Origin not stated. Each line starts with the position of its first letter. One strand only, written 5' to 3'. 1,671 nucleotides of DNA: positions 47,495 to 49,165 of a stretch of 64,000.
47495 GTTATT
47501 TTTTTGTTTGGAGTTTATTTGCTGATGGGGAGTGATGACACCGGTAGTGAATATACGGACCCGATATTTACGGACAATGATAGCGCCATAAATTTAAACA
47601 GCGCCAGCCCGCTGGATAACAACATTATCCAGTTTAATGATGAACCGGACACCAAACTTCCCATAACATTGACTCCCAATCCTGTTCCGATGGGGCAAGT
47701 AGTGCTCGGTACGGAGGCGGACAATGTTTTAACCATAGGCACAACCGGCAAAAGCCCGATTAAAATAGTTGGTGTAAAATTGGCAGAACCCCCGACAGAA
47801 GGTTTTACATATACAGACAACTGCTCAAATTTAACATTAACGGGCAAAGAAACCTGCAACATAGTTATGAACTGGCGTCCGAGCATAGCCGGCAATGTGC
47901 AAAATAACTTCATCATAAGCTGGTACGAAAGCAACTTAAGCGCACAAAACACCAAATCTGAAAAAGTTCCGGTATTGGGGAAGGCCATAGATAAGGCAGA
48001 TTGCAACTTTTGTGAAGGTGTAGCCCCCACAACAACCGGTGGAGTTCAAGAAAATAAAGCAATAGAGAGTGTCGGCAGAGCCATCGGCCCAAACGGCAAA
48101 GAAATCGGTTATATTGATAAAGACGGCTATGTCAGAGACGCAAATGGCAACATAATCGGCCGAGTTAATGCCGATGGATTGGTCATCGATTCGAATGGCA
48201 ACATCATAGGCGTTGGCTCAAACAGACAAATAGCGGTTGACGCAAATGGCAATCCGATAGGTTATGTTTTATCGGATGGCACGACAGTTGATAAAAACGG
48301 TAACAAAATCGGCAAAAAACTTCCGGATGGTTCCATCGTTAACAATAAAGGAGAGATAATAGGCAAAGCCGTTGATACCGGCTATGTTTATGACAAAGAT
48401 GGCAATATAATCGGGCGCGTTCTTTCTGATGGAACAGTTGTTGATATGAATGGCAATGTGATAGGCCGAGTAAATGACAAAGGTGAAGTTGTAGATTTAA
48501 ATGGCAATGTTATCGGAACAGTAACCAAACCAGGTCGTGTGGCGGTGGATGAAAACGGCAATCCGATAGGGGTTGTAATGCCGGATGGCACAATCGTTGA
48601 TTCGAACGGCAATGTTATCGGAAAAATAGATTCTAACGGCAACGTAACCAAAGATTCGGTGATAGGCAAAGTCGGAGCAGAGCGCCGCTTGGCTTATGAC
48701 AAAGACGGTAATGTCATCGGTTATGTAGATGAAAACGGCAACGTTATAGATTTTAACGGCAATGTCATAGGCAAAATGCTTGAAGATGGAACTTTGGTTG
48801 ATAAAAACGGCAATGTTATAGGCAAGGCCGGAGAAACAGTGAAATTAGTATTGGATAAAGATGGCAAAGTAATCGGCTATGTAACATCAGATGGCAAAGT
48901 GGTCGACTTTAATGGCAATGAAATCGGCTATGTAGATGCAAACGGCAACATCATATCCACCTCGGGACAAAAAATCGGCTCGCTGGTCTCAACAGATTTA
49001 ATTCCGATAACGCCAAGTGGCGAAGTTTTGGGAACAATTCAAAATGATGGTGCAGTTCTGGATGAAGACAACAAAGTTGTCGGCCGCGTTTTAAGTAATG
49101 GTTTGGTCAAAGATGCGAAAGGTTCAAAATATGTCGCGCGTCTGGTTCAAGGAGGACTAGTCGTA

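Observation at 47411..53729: Novel ~18-aa 'NGN-x-IG-x-V' tandem-repeat domain: ~950 aa inside VirB10 and a free-standing 1144-aa paralog upstream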

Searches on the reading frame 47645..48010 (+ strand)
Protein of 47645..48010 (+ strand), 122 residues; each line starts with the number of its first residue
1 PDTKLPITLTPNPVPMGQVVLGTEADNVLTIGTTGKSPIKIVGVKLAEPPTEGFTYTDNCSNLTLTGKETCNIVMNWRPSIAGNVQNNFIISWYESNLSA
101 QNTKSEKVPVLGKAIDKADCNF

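Call 80: search_protein_families(library=pfam, proteins=[window:47645-48010:+], max_evalue=1)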
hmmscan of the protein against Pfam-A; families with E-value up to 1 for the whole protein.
window:47645-48010:+ (122 aa): 3 families
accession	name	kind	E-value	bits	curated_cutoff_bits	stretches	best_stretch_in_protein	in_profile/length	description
PF15780.11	ASH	-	1.1e-05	26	27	1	14-87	14-84/98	Abnormal spindle-like microcephaly-assoc'd, ASPM-SPD-2-Hydin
PF22544.2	HYDIN_VesB_CFA65-like_Ig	-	0.0026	18.4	25.5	1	9-93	5-86/100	HYDIN/CFA65/VesB-like, Ig-like domain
PF22073.2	Cep192_D4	-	0.029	15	35.5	1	5-112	2-109/112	Cep192 domain 4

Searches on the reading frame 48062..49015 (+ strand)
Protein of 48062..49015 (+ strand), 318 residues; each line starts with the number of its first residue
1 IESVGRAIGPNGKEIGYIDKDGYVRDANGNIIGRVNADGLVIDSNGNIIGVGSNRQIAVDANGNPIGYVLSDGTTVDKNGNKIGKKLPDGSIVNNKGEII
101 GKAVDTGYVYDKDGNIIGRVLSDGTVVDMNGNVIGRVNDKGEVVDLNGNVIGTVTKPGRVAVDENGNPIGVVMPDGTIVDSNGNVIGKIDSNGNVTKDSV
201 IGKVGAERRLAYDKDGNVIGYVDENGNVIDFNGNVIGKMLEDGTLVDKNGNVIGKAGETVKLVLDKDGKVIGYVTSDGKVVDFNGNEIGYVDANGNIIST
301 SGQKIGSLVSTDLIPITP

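Call 54: predict_structure(alignment_id=A3)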
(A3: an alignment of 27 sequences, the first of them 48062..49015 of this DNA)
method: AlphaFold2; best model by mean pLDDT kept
length: 318 residues; sequences in the alignment: 27
mean_pLDDT: 78.4   pTM: 0.43
mean pLDDT of the five models: 78.4, 78.2, 77.5, 74.7, 73.4
residues with pLDDT >= 90: 79; 70-90: 162; 50-70: 64; < 50: 13
segments of 3 or more residues with pLDDT < 50: 310-318
pLDDT, mean of each block of 10 residues (from residue 1): 67 75 84 74 80 73 78 79 84 90 72 62 73 81 83 62 71 68 71 72 92 93 95 93 95 95 89 89 87 82 64 31
secondary structure, 60 per line:
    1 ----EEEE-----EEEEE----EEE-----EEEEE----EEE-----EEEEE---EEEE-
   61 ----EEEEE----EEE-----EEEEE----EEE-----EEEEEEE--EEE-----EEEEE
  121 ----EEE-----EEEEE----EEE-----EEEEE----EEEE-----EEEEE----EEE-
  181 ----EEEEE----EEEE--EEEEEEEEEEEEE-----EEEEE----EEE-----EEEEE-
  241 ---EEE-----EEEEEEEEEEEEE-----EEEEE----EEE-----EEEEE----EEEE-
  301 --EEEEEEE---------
elements in order: E5-8 E14-18 E23-25 E31-35 E40-42 E48-52 E56-59 E65-69 E74-76 E82-86 E91-93 E99-105 E108-110 E116-120 E125-127 E133-137 E142-144 E150-154 E159-162 E168-172 E177-179 E185-189 E194-197 E200-212 E218-222 E227-229 E235-239 E244-246 E252-264 E270-274 E279-281 E287-291 E296-299 E303-309

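Call 70: fold_search(model_id=the predicted structure, library=pdb)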
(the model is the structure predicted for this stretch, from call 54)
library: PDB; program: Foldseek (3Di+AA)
matches with E <= 10: 1484; with E <= 0.001: 66
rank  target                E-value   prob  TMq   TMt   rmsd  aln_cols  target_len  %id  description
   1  7pq5                  1.8e-15  0.85  0.09  0.04  23.1       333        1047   19  Photorhabdus laumondii T6SS-associated Rhs protein carrying the Tre23 toxin domain (released 2021-12-01)
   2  8qja_B                1.1e-13  0.82  0.10  0.05  25.9       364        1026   18  T6SS-linked Rhs repeat protein - Advenella mimigardefordensis VgrG-Rhs core (released 2024-09-25)
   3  8qja_C                1.7e-13  0.84  0.10  0.04  23.3       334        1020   17  T6SS-linked Rhs repeat protein - Advenella mimigardefordensis VgrG-Rhs core (released 2024-09-25)
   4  8qja_D                1.7e-13  0.80  0.10  0.05  26.4       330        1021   21  T6SS-linked Rhs repeat protein - Advenella mimigardefordensis VgrG-Rhs core (released 2024-09-25)
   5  8qjb_A                9.2e-12  0.57  0.11  0.05  26.4       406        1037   14  T6SS-linked Rhs repeat protein - Salmonella bongori Rhs-core domain extended N-terminus (released 2024-09-25)
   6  7bie_A                3.1e-11  0.77  0.14  0.15  24.8       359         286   12  Crystal structure of nvWrap-T, a 7-bladed symmetric propeller (released 2021-09-22)
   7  7awy                  1.4e-10  0.60  0.13  0.13  22.0       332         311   16  Crystal structure of the computationally designed Scone-R protein (released 2021-01-13)
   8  8h8a_A                3.1e-10  0.33  0.10  0.05  26.2       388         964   17  Type VI secretion system effector RhsP in its post-autoproteolysis and monomeric form (released 2023-01-18)
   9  8prj                  3.4e-10  0.38  0.10  0.10  23.7       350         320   12  The structure of v31Bagel8 (released 2024-07-24)
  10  7ax0                  3.8e-10  0.41  0.12  0.12  21.8       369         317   14  Crystal structure of the computationally designed Scone-E protein co-crystallized with STA form a (released 2021-06-30)
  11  9ifo_A                3.8e-09  0.16  0.09  0.04  28.5       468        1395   14  Structure of Teneurin-Like Protein (TLP) (released 2026-03-11)
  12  6sup                  3.1e-08  0.12  0.09  0.03  24.0       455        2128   12  Crystal Structure of TcdB2-TccC3-Cdc42 (released 2019-12-04)
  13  9g41_A                3.4e-08  0.20  0.11  0.05  27.1       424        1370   13  Mouse Teneurin2 dimer variant A0B1 (released 2026-01-21)
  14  6l7i_G                5.1e-08  0.12  0.08  0.05  22.3       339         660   11  Signal substraction of TcdB1-TccC2 and part of TcdA1 (released 2021-03-31)
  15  2fkj_A                5.7e-08  0.18  0.10  0.10  20.4       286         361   13  The crystal structure of engineered OspA (released 2006-11-21)
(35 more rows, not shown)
